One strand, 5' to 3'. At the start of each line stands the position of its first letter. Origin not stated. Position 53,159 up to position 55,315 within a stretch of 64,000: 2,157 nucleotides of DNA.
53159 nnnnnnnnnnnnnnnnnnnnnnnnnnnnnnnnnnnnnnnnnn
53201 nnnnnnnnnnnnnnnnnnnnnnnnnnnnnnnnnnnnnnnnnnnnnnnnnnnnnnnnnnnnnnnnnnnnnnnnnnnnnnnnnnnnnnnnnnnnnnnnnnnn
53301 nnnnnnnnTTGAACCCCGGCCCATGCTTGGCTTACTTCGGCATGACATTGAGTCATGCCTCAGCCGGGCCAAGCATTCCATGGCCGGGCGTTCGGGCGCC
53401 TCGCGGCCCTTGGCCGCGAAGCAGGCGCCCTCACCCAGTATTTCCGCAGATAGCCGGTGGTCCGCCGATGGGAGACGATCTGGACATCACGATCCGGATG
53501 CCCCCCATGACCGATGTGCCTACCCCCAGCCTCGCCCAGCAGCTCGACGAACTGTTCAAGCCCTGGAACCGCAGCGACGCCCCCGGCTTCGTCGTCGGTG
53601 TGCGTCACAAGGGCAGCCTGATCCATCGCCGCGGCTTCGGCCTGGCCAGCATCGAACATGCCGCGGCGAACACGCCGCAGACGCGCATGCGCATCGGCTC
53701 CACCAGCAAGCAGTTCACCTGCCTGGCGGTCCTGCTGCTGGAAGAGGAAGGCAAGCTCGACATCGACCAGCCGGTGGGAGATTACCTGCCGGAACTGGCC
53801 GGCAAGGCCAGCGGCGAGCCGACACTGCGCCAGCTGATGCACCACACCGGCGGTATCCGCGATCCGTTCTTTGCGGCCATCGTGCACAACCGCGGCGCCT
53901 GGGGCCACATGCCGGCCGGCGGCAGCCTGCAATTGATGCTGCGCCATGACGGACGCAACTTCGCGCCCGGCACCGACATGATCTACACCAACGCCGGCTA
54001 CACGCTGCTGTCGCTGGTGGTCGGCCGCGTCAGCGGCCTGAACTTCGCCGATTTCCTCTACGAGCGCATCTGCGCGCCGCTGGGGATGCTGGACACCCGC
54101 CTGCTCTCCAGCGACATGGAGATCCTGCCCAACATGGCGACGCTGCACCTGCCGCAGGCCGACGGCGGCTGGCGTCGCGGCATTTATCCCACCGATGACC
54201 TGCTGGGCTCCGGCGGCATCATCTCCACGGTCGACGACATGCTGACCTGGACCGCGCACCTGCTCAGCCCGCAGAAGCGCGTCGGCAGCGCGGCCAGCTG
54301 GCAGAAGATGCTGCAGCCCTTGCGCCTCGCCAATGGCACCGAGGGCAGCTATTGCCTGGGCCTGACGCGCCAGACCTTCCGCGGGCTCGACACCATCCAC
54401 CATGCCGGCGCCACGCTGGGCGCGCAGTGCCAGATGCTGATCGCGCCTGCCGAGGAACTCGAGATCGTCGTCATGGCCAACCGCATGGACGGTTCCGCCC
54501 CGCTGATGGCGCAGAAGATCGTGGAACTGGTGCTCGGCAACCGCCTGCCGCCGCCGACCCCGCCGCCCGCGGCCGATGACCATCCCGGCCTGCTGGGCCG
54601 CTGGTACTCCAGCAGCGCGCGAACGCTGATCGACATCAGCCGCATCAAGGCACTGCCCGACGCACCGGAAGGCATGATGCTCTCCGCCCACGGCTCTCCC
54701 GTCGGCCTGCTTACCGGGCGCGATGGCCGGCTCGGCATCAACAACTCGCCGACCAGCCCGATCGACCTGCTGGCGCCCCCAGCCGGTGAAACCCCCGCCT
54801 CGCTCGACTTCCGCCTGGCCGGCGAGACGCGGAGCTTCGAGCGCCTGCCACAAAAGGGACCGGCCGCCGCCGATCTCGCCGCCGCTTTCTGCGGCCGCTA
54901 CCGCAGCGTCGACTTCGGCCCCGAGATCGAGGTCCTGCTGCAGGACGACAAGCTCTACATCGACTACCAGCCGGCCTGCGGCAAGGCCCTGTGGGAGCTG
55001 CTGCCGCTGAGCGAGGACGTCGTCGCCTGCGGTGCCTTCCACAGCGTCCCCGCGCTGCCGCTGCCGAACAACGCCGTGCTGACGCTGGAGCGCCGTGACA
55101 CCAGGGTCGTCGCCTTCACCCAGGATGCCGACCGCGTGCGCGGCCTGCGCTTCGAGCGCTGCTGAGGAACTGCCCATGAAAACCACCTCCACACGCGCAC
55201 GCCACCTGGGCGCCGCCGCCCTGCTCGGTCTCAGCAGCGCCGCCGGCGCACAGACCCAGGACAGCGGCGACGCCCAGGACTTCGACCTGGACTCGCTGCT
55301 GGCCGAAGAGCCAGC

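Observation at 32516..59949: Candidate uncharacterised uptake and catabolism system for D-amino-acid-containing peptides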

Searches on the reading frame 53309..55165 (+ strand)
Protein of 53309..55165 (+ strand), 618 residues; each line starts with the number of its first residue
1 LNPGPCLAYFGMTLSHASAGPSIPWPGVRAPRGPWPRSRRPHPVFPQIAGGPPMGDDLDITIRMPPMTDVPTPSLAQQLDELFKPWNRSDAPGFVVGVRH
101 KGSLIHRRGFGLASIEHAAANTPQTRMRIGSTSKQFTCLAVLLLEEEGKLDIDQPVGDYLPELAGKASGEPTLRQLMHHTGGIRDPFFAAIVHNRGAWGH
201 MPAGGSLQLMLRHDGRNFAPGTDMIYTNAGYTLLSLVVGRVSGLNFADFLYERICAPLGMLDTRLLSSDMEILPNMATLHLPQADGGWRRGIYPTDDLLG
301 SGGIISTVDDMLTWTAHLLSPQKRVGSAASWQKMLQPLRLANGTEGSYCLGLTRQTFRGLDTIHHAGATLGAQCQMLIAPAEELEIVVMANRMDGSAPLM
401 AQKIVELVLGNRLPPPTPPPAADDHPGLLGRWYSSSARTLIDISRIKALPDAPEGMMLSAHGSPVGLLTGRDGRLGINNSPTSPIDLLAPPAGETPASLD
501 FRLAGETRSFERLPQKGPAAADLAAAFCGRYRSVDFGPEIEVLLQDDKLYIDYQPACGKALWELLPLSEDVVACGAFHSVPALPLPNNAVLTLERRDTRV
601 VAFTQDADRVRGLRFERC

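Call 6: search_protein_families(library=pfam, proteins=[window:53309-55165:+], max_evalue=0.001)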
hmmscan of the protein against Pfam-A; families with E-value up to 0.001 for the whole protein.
window:53309-55165:+ (618 aa): 1 family
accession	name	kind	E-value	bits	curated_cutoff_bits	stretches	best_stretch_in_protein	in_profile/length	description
PF00144.29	Beta-lactamase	-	4.2e-62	210.6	27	1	88-404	11-324/329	Beta-lactamase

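Call 8: search_protein_families(library=ncbifam, proteins=[window:53309-55165:+], max_evalue=0.00001)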
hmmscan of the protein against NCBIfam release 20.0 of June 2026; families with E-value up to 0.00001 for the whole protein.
window:53309-55165:+ (618 aa): 39 families (the best 25 are shown)
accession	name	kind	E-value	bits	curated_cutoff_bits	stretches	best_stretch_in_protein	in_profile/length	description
NF009622.0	PRK13128.1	equivalog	6.6e-49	166.8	443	1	87-617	18-517/518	D-aminopeptidase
NF007943.0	PRK10662.1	equivalog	7.9e-20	70.8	266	1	87-332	46-286/380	D-alanyl-D-alanine-carboxypeptidase/endopeptidase AmpH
NF033575.1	blaRHO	exception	2.7e-19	69.4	825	1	87-183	41-137/380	RHO family class C beta-lactamase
NF033085.1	bla_class_C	equivalog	2.2e-17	62.9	415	1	77-263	6-183/356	class C beta-lactamase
NF052559.1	MthAcHydAcmB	equivalog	2.1e-15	56.3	550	1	77-314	8-265/391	methyl acetate hydrolase AcmB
NF038238.1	blaBUT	exception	1.7e-13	50.4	850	1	83-323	38-264/383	BUT family class C beta-lactamase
NF033569.1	blaLHK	exception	1.6e-12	47.1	850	1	91-356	54-297/390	LHK family class C beta-lactamase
NF038069.1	blaIDC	exception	4.3e-11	42.3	850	1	88-277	52-230/395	IDC family class C beta-lactamase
NF000385.4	blaACT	exception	4.8e-11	42.3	810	1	79-265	32-209/380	ACT family cephalosporin-hydrolyzing class C beta-lactamase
NF012173.1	CMY2-MIR-ACT-EC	exception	5.1e-11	42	680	1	89-265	43-209/380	CMY2/MIR/ACT/EC family class C beta-lactamase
NF038366.1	blaSFDC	exception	7.1e-11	41.8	840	1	90-323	44-262/382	SFDC family class C beta-lactamase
NF033698.1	blaCSA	exception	7.9e-11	41.5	884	1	84-263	31-200/375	CSA family class C beta-lactamase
NF033700.1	blaCMA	exception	8.3e-11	41.5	887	1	84-265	31-202/375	CMA family class C beta-lactamase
NF000397.2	blaACC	exception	9.5e-11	41.3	850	1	77-265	32-210/385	ACC family cephalosporin-hydrolyzing class C beta-lactamase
NF053709.1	blaAKO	exception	1.4e-10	40.7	875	1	88-323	42-262/381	AKO family class C beta-lactamase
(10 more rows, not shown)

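Call 59: find_homologous_proteins(query=window:53507-55165:+, max_evalue=1e-10)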
Query window:53507-55165:+ (552 aa): 1089 proteins with E <= 1e-10 among 8000 candidates; the best 120 are listed.
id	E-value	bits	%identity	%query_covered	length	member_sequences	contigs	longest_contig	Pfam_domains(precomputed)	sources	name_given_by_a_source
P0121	0.0e+0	1267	100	100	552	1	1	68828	PF00144.30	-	-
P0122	0.0e+0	1100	86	100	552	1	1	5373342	PF00144.30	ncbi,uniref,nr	ncbi:class A beta-lactamase-related serine hydrolase [Solimonas sp. K1W22B-7]|uniref:serine hydrolas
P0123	6.5e-296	1000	77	100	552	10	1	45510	PF00144.30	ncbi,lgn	-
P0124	1.6e-207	709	57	99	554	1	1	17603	PF00144.30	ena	-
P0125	1.3e-202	692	57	99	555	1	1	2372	PF00144.30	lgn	-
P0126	8.8e-202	690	56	99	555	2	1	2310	PF00144.30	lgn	-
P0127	1.5e-201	689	57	98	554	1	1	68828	PF00144.30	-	-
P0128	1.8e-200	685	57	99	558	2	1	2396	PF00144.30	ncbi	-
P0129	2.7e-200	685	56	99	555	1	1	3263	PF00144.30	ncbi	ncbi:MAG: serine hydrolase domain-containing protein [Stenotrophobium sp.]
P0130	6.1e-199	680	56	99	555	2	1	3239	PF00144.30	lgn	-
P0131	8.3e-199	680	57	98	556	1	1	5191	PF00144.30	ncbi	-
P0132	1.2e-198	679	56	99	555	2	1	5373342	PF00144.30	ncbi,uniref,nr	ncbi:serine hydrolase domain-containing protein [Solimonas sp. K1W22B-7]|uniref:serine hydrolase dom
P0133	1.7e-197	676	56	98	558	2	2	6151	PF00144.30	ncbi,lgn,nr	ncbi:MAG: beta-lactamase family protein [Pseudomonadota bacterium]|nr:beta-lactamase family protein 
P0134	6.9e-195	667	56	100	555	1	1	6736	PF00144.30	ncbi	ncbi:MAG: serine hydrolase domain-containing protein [Solimonas sp.]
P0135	9.4e-195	666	54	99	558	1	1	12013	PF00144.30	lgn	-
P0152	4.8e-181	621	53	100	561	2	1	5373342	PF00144.30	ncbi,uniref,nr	ncbi:serine hydrolase domain-containing protein [Solimonas sp. K1W22B-7]|uniref:serine hydrolase dom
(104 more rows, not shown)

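Call 60: find_encoding_contigs(protein=P0122, flank=10000, max_places=2)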
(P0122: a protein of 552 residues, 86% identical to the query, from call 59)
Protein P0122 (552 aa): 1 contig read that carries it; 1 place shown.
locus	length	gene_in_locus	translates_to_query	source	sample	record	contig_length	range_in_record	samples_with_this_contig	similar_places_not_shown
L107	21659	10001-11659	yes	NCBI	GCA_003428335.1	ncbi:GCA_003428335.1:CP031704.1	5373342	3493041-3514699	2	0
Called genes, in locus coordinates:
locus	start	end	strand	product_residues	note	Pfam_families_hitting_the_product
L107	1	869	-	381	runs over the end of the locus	PF01266:DAO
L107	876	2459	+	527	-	PF13347:MFS_2, PF07690:MFS_1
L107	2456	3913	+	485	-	PF07364:DUF1485, PF07171:MlrC_C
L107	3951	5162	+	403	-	PF00291:PALP, PF13291:ACT_4 (faint), PF01842:ACT (faint)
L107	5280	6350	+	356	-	PF17396:DUF1611_N, PF07755:DUF1611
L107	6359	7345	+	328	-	PF13378:MR_MLE_C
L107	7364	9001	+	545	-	PF00144:Beta-lactamase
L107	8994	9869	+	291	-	PF13354:Beta-lactamase2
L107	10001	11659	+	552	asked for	PF00144:Beta-lactamase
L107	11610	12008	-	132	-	-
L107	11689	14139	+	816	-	PF07715:Plug, PF00593:TonB_dep_Rec_b-barrel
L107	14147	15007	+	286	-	PF00561:Abhydrolase_1, PF12146:Hydrolase_4 (weak), PF12697:Abhydrolase_6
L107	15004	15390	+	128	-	PF01042:Ribonuc_L-PSP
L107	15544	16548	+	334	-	PF13384:HTH_23 (faint), PF13936:HTH_38, PF00665:rve (weak)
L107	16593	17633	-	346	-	PF08281:Sigma70_r4_2 (weak), PF00196:GerE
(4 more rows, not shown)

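Call 64: find_encoding_contigs(protein=P0132, flank=10000, max_places=2)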
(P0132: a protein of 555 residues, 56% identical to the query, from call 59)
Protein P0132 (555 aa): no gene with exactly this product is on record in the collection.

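Call 65: find_encoding_contigs(protein=P0152, flank=10000, max_places=2)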
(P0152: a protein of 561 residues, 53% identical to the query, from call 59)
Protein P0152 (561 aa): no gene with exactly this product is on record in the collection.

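Call 72: predict_structure(alignment_id=A2)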
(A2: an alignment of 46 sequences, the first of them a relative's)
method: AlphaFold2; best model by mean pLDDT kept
length: 552 residues; sequences in the alignment: 46
mean_pLDDT: 92.6   pTM: 0.92
mean pLDDT of the five models: 92.6, 92.4, 92.3, 91.9, 91.0
residues with pLDDT >= 90: 428; 70-90: 112; 50-70: 11; < 50: 1
segments of 3 or more residues with pLDDT < 50: none
pLDDT, mean of each block of 10 residues (from residue 1): 78 97 96 97 96 96 95 98 98 93 95 93 88 87 86 93 95 98 98 97 90 92 90 93 98 94 95 92 93 93 95 97 95 97 92 89 94 94 88 92 86 78 74 91 95 95 93 95 95 94 95 85 94 95 91 96
secondary structure, 60 per line:
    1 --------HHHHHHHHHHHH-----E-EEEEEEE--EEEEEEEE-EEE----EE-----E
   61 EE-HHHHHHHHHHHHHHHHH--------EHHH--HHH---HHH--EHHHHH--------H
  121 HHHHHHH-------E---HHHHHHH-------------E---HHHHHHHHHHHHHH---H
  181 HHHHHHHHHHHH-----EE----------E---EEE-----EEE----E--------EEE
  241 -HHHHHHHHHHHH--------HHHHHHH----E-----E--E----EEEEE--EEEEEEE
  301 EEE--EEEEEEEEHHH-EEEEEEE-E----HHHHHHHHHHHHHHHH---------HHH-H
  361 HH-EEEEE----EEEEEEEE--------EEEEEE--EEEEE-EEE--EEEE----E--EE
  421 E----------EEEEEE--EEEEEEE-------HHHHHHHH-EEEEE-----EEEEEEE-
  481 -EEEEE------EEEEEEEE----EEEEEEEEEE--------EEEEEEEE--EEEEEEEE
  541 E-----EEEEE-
elements in order: H9-20 E28-34 E37-44 E46-48 E60-62 H64-80 H107-111 H120-127 H139-145 H163-176 H180-192 E214-216 E222-224 E238-240 H242-253 H262-268 E287-291 E294-303 E306-313 E318-324 H331-346 E364-368 E373-380 E389-394 E397-401 E403-405 E408-411 E419-421 E432-437 E440-446 H454-461 E463-467 E473-479 E482-486 E493-500 E505-514 E523-530 E533-541 E547-551

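Call 76: fold_search(model_id=the predicted structure, library=pdb)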
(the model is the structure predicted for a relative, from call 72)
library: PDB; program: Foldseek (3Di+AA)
matches with E <= 10: 1128; with E <= 0.001: 405
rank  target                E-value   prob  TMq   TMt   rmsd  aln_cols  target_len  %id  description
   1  1ei5                  6.0e-32  1.00  0.77  0.82   4.1       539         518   22  CRYSTAL STRUCTURE OF A D-AMINOPEPTIDASE FROM OCHROBACTRUM ANTHROPI (released 2000-10-04)
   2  2qmi_C                3.7e-26  1.00  0.54  0.66  12.6       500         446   20  Structure of the octameric penicillin-binding protein homologue from Pyrococcus abyssi (released 2008-07-22)
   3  2qmi_A                5.3e-26  1.00  0.54  0.66  10.7       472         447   19  Structure of the octameric penicillin-binding protein homologue from Pyrococcus abyssi (released 2008-07-22)
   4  9sn1                  2.9e-25  1.00  0.55  0.47  10.3       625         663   18  Lip3 DL-peptidase in the apo-state (released 2026-02-18)
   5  6ksu_B                4.6e-23  1.00  0.51  0.62   7.9       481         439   22  Crystal structure of SurE (released 2020-06-24)
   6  7spn_A                1.1e-22  1.00  0.53  0.63  11.5       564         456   19  Crystal structure of IS11, a thermophilic esterase (released 2022-08-24)
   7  6ksu_A                1.2e-22  1.00  0.51  0.62   8.0       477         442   23  Crystal structure of SurE (released 2020-06-24)
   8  6ksv_A                3.3e-22  1.00  0.47  0.59   9.3       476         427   23  Crystal structure of SurE with D-Leu (released 2020-06-24)
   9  6ksv_B                1.4e-21  1.00  0.49  0.61   8.2       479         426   22  Crystal structure of SurE with D-Leu (released 2020-06-24)
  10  7mdc                  2.3e-21  1.00  0.51  0.64   4.4       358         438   25  Full-length wildtype ClbP inhibited by hexanoyl-D-asparagine boronic acid (released 2022-09-28)
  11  7mde                  3.7e-21  1.00  0.52  0.64   4.1       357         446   25  Full-length S95A ClbP (released 2022-09-28)
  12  7spn_B                3.7e-21  1.00  0.54  0.64   6.9       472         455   21  Crystal structure of IS11, a thermophilic esterase (released 2022-08-24)
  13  7ulw_A                4.1e-21  1.00  0.51  0.69   5.6       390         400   25  CryoEM structure of human LACTB filament (released 2022-12-07)
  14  1ikg                  9.1e-21  1.00  0.51  0.79   5.0       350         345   24  MICHAELIS COMPLEX OF STREPTOMYCES R61 DD-PEPTIDASE WITH A SPECIFIC PEPTIDOGLYCAN SUBSTRATE FRAGMENT (released 2002-09-11)
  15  3o3v_A                1.1e-20  1.00  0.49  0.79   4.3       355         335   25  Crystal structure of ClbP peptidase domain (released 2011-07-27)
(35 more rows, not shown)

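Call 91: find_related_loci(query=A2, collection=genome_contigs, flank=10000)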
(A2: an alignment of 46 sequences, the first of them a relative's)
Query A2 (552 aa) in genome_contigs; peptide patterns used: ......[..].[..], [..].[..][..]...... (x = any residue, [..] = any of these).
390 stretches matched a pattern; 387 encode a relative of the query (tblastn E <= 1e-3); the best 80 are kept; 77 distinct loci.
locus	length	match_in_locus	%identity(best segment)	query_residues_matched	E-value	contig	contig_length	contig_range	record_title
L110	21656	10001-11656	77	1-552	0e+0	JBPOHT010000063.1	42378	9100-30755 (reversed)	MAG: Pseudomonadota bacterium isolate MAG_258 c_000000382858, whole genome shotgun sequence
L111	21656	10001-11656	77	1-552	0e+0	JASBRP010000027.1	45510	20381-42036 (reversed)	MAG: Solimonas sp. isolate BWSM_106 k141_2102338, whole genome shotgun sequence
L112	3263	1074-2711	56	8-552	0e+0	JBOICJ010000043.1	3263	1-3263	MAG: Stenotrophobium sp. isolate TC-S_metawrap_bin.82 k127_1284562, whole genome shotgun sequence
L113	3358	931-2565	56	11-552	0e+0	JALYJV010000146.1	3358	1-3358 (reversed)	MAG: Pseudomonadota bacterium isolate CAM bin13 SD1481-83_k127_96465, whole genome shotgun sequence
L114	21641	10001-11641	53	5-551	0e+0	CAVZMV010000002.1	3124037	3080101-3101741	MAG: uncultured Gammaproteobacteria bacterium isolate MFD01916.bin.1.28 genome assembly, contig: contig_39, whole genome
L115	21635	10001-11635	57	11-552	0e+0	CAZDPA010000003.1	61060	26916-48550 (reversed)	MAG TPA_asm: uncultured Salinisphaerales bacterium isolate SRP062349_co6_2 genome assembly, contig: NODE_171_length_6106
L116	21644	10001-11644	54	6-551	0e+0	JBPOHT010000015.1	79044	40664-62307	MAG: Pseudomonadota bacterium isolate MAG_258 c_000000382910, whole genome shotgun sequence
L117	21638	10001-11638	52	8-552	0e+0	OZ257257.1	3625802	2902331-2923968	MAG: Stagnimonas sp. isolate 63be8b7c-58f3-4e6a-aa9c-8914b5473349 genome assembly, chromosome: 1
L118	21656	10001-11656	76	1-552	0e+0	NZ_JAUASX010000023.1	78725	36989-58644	Solimonas sp. SE-A11 contig23, whole genome shotgun sequence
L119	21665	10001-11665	51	1-551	2e-178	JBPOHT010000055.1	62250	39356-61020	MAG: Pseudomonadota bacterium isolate MAG_258 c_000000382887, whole genome shotgun sequence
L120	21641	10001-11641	53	6-552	3e-172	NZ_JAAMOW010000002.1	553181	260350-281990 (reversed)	Solimonas terrae strain KIS83-12 NODE_2_length_553181_cov_61.185871, whole genome shotgun sequence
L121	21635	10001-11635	52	8-552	0e+0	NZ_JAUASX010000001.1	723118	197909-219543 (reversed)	Solimonas sp. SE-A11 contig1, whole genome shotgun sequence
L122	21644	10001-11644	52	5-551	0e+0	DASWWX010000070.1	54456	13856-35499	MAG TPA_asm: Solimonas sp. isolate SMAG_U3667 k141_874153, whole genome shotgun sequence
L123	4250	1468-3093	48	8-552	9e-161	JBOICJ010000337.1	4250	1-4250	MAG: Stenotrophobium sp. isolate TC-S_metawrap_bin.82 k127_1233658, whole genome shotgun sequence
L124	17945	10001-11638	47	6-552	3e-154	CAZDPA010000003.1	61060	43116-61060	MAG TPA_asm: uncultured Salinisphaerales bacterium isolate SRP062349_co6_2 genome assembly, contig: NODE_171_length_6106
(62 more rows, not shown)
